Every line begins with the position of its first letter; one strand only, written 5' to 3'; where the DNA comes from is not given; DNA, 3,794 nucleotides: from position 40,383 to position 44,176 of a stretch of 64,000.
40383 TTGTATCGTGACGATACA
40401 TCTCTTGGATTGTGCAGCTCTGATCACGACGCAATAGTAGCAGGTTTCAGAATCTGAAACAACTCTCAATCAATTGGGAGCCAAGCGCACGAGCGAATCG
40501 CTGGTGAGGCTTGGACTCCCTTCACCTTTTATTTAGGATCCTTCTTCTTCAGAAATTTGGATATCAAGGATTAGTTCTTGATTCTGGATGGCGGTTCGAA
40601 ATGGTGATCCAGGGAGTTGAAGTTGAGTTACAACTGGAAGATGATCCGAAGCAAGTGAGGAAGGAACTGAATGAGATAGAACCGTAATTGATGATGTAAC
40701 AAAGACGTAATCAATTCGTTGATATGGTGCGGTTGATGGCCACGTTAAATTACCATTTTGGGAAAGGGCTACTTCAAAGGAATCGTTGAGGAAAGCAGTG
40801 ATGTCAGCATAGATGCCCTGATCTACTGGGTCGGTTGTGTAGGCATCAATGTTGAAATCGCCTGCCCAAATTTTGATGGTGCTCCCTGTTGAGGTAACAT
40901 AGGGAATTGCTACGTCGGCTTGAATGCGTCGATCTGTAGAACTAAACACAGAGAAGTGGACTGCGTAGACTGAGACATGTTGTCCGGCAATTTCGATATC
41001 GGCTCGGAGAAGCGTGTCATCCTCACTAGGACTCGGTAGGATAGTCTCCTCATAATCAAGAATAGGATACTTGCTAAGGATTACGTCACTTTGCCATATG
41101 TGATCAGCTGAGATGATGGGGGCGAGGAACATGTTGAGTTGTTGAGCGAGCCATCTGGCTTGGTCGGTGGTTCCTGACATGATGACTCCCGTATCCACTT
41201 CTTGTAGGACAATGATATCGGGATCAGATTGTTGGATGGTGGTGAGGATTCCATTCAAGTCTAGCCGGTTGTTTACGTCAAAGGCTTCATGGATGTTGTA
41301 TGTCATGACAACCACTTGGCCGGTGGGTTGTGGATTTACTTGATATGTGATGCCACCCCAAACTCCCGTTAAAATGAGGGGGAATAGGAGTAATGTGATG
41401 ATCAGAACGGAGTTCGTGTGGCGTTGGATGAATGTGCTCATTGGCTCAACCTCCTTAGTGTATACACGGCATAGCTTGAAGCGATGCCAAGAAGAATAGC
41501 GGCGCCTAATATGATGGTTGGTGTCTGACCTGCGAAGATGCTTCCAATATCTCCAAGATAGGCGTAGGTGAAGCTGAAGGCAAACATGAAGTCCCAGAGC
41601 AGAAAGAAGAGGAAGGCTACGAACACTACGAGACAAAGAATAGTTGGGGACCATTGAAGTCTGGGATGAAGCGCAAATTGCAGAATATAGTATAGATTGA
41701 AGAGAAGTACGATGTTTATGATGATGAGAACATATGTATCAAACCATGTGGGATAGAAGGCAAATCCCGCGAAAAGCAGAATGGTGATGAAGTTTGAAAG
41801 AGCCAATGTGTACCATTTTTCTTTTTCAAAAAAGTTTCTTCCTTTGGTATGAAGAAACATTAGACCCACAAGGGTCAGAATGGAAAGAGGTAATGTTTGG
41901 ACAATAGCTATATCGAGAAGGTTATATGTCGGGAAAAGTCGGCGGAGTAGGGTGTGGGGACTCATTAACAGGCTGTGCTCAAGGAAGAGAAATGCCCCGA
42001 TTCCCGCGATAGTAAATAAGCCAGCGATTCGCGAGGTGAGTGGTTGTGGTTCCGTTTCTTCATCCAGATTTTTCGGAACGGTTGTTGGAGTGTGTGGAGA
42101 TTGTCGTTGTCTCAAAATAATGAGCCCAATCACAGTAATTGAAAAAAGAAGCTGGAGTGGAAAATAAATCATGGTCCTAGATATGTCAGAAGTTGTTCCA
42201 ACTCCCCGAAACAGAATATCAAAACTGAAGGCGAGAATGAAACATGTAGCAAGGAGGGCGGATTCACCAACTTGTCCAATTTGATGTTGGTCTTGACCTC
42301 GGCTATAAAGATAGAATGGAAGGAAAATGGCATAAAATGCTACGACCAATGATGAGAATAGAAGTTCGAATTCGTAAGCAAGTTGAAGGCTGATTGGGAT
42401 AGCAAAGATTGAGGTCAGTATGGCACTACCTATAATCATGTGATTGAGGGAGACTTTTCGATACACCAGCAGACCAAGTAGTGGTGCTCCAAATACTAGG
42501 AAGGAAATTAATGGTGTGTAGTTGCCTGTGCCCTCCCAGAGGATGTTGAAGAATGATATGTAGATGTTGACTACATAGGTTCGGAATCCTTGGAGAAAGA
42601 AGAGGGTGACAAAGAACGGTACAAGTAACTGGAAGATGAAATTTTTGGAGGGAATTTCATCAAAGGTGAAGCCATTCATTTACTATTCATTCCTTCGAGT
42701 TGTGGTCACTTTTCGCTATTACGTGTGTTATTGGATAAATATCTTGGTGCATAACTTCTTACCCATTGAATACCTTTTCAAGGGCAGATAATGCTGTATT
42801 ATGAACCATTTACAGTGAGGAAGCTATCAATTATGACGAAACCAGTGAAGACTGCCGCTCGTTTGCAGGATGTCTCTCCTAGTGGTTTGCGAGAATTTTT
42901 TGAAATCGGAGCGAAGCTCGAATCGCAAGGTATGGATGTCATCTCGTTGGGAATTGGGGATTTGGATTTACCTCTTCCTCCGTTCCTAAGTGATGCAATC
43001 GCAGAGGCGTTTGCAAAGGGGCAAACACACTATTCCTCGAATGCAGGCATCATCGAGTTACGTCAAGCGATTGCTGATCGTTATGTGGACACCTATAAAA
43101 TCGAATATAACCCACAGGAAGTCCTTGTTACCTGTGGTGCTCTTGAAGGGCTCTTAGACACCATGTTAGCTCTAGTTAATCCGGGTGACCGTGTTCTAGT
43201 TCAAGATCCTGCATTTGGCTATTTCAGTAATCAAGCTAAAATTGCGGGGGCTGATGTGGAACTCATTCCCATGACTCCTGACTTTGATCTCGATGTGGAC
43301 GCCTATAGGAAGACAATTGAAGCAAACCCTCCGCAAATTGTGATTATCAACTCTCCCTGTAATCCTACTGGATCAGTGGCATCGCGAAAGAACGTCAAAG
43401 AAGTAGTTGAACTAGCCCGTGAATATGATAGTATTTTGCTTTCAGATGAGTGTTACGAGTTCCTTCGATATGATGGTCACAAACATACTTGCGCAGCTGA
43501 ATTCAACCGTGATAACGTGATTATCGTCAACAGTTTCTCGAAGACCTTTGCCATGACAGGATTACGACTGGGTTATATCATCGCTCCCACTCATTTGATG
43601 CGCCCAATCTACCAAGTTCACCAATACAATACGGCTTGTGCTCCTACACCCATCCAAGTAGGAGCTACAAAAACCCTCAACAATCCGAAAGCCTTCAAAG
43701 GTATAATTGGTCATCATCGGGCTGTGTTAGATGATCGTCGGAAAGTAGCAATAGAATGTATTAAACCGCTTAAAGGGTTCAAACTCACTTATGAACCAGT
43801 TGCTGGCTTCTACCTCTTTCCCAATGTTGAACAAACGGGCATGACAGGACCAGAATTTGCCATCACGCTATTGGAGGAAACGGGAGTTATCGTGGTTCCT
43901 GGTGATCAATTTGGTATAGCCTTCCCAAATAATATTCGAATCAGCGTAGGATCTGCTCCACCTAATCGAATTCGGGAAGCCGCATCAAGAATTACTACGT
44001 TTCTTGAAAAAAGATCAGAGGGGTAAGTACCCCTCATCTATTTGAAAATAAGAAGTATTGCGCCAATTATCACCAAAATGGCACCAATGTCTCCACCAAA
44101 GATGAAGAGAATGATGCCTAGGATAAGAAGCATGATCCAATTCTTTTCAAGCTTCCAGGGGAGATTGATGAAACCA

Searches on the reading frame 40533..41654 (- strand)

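Call 24: search_protein_families(library=pfam, proteins=[window:40533-41654:-], max_evalue=0.01)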
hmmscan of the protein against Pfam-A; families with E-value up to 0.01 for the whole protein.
window:40533-41654:- (373 aa): 3 families
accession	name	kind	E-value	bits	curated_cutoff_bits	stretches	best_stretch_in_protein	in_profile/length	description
PF03372.29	Exo_endo_phos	-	8.8e-17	62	24.5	1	117-338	1-225/225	Endonuclease/Exonuclease/phosphatase family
PF23226.1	Exo_endo_phos_PGAP2IP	-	7.7e-15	55.2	27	1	117-247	7-139/239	PGAP2IP, C-terminal nuclease-like domain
PF14529.12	Exo_endo_phos_2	-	0.0035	17.6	27.4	0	254-341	26-116/117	Endonuclease-reverse transcriptase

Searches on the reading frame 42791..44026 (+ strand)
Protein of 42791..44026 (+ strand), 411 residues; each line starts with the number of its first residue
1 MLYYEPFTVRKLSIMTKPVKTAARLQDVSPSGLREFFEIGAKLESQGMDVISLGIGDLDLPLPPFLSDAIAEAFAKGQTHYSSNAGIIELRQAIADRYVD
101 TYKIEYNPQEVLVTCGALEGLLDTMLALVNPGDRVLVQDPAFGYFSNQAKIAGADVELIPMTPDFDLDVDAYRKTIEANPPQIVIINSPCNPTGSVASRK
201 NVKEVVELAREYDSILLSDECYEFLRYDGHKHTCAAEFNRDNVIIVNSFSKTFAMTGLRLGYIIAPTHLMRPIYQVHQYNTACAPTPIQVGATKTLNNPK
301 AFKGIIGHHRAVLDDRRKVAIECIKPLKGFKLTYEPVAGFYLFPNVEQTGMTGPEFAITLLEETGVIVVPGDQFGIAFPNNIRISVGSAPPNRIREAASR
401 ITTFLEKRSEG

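Call 24: search_protein_families(library=pfam, proteins=[window:42791-44026:+], max_evalue=0.01)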
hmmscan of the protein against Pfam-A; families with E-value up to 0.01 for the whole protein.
window:42791-44026:+ (411 aa): 4 families
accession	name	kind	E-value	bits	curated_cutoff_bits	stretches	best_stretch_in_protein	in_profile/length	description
PF00155.27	Aminotran_1_2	-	1.4e-60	205.9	19.7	1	49-401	2-361/361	Aminotransferase class I and II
PF01212.27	Beta_elim_lyase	-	1.2e-05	25.2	27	1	116-220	56-169/288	Beta-eliminating lyase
PF01053.26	Cys_Met_Meta_PP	-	0.00044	19.3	27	1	108-221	68-175/381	Cys/Met metabolism PLP-dependent enzyme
PF00266.25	Aminotran_5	-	0.00067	19.2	21.5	1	112-221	65-177/371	Aminotransferase class-V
